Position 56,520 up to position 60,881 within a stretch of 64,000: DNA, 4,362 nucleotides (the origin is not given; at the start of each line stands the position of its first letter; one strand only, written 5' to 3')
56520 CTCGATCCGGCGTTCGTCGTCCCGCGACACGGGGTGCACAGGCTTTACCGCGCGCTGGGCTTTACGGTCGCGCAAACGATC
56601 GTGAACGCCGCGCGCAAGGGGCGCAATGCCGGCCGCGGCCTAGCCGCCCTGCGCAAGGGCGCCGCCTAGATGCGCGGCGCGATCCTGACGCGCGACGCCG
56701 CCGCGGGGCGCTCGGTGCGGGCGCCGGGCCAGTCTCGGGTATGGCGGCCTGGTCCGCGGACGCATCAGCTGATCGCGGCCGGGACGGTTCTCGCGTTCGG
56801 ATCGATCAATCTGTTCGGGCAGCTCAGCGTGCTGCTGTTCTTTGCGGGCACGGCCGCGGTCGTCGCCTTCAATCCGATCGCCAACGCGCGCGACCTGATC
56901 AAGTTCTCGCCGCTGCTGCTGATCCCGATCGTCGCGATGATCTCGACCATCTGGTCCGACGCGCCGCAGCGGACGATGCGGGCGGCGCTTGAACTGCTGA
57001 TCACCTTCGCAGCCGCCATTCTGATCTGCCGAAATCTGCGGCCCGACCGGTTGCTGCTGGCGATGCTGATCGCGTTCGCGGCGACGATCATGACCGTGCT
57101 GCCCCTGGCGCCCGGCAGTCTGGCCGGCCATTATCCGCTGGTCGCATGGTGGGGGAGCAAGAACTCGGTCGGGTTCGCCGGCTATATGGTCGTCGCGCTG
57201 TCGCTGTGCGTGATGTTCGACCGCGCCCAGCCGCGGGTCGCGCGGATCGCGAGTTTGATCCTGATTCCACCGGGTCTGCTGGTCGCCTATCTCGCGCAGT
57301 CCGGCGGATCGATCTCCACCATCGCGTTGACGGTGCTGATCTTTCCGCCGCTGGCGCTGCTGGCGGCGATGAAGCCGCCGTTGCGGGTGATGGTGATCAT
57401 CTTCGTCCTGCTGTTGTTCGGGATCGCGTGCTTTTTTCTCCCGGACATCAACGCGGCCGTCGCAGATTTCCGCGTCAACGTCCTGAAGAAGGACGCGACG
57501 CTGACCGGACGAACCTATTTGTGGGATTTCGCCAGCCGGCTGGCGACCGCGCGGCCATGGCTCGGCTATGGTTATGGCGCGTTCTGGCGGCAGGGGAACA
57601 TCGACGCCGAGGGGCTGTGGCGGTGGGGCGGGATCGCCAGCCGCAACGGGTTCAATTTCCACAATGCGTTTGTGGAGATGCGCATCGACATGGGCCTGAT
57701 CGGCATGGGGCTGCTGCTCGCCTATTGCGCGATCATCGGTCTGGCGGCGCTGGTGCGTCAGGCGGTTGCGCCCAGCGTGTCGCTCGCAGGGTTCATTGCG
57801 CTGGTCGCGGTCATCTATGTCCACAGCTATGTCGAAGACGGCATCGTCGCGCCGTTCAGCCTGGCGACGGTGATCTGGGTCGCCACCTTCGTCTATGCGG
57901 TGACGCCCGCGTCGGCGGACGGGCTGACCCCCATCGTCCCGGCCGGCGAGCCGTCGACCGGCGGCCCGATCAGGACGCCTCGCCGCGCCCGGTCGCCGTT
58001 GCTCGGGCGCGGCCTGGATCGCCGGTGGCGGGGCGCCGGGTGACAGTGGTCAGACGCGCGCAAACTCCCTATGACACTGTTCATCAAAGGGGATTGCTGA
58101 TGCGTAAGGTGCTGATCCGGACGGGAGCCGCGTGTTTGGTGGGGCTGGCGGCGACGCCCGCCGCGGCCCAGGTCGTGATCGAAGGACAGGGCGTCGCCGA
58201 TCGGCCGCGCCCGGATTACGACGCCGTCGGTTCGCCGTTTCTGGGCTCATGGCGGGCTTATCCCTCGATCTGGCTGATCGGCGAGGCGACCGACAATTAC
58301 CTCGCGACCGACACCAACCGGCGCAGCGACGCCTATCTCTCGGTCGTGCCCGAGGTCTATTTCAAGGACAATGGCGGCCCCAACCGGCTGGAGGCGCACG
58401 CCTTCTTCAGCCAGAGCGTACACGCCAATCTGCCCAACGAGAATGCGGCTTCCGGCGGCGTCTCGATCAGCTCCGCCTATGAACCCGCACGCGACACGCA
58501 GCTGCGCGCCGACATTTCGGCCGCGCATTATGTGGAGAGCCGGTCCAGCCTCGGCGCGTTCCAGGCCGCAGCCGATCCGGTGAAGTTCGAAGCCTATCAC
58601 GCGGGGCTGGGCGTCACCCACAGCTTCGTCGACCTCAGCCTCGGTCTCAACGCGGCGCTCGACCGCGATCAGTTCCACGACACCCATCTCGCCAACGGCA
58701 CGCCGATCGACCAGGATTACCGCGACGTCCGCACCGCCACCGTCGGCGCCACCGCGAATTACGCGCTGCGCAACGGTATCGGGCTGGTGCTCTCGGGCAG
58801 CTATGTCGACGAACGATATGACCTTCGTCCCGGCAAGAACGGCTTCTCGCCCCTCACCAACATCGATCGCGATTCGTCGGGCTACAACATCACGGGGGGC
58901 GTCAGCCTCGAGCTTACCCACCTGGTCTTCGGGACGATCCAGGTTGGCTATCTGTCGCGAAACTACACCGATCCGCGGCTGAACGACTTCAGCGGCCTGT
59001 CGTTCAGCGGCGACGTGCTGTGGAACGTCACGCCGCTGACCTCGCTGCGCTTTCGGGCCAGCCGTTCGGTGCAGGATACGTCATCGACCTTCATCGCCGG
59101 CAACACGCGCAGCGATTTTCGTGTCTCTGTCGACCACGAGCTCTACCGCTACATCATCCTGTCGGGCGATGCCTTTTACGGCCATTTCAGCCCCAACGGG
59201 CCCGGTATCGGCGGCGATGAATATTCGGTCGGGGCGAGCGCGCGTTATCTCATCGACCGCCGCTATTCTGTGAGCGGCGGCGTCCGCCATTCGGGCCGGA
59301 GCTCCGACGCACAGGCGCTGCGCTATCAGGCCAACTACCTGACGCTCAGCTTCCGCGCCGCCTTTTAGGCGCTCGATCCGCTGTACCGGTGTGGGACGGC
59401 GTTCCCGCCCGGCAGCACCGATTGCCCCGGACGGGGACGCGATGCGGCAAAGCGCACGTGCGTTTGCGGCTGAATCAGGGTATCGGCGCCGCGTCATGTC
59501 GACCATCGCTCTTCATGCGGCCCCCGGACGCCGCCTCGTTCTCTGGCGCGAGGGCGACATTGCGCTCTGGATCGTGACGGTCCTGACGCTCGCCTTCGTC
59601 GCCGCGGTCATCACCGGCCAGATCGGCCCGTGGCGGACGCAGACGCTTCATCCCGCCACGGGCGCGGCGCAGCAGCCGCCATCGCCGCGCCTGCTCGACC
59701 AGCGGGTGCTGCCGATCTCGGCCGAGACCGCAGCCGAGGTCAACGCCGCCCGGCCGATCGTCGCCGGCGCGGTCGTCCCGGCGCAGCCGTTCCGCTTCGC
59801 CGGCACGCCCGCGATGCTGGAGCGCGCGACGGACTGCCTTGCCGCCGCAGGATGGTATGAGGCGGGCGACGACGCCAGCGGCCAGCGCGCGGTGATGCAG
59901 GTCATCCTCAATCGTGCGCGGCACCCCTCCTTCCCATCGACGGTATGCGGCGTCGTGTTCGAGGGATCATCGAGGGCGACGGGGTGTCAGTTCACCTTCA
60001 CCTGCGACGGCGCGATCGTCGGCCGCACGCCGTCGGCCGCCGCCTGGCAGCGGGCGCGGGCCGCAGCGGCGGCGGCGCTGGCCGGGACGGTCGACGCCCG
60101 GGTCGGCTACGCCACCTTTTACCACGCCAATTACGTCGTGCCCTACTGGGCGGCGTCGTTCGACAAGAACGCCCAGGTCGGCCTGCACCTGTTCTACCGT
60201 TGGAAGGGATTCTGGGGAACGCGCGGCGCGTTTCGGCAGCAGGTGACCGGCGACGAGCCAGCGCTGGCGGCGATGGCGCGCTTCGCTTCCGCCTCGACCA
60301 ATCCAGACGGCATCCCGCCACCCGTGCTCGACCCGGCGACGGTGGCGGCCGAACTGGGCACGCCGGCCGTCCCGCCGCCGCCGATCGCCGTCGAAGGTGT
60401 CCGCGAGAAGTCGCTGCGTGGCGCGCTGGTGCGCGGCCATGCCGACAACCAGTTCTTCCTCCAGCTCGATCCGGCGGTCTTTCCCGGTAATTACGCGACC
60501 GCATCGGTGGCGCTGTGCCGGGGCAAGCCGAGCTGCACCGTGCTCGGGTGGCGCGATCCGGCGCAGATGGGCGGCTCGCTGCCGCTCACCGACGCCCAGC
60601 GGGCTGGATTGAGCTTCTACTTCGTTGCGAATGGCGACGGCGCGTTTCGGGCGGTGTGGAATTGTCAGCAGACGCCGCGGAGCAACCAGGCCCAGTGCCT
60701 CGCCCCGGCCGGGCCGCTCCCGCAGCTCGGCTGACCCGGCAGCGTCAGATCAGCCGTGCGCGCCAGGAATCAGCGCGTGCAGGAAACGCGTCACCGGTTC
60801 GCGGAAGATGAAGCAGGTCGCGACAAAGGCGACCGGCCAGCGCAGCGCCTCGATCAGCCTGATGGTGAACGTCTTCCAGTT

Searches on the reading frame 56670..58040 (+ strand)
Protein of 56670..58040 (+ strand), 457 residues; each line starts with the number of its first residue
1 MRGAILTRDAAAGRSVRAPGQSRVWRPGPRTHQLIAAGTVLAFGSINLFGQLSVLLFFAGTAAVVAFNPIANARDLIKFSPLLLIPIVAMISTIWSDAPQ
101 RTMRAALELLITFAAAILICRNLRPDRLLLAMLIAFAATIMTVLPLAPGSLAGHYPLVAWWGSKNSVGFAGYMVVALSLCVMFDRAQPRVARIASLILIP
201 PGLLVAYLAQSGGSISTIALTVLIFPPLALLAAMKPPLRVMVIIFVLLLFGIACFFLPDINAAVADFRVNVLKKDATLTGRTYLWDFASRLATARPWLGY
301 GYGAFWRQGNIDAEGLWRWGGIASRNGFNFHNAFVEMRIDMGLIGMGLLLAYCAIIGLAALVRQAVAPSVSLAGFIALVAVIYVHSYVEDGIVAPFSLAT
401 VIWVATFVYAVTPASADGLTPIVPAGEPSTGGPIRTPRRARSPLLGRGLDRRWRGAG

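Call 49: search_protein_families(library=pfam, proteins=[window:56670-58040:+], max_evalue=0.001)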
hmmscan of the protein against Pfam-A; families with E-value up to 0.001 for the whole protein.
window:56670-58040:+ (457 aa): 1 family
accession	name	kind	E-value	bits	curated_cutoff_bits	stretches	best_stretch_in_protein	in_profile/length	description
PF04932.20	Wzy_C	-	3.4e-12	46.8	31.7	1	204-349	8-148/149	O-Antigen ligase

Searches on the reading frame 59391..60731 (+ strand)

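Call 49: search_protein_families(library=pfam, proteins=[window:59391-60731:+], max_evalue=0.001)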
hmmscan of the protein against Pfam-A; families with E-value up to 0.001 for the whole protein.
window:59391-60731:+ (447 aa): 1 family
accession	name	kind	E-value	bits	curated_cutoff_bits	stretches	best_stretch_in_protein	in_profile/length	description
PF07486.17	Hydrolase_2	-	1.8e-23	83.5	27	1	159-269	1-100/100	Cell Wall Hydrolase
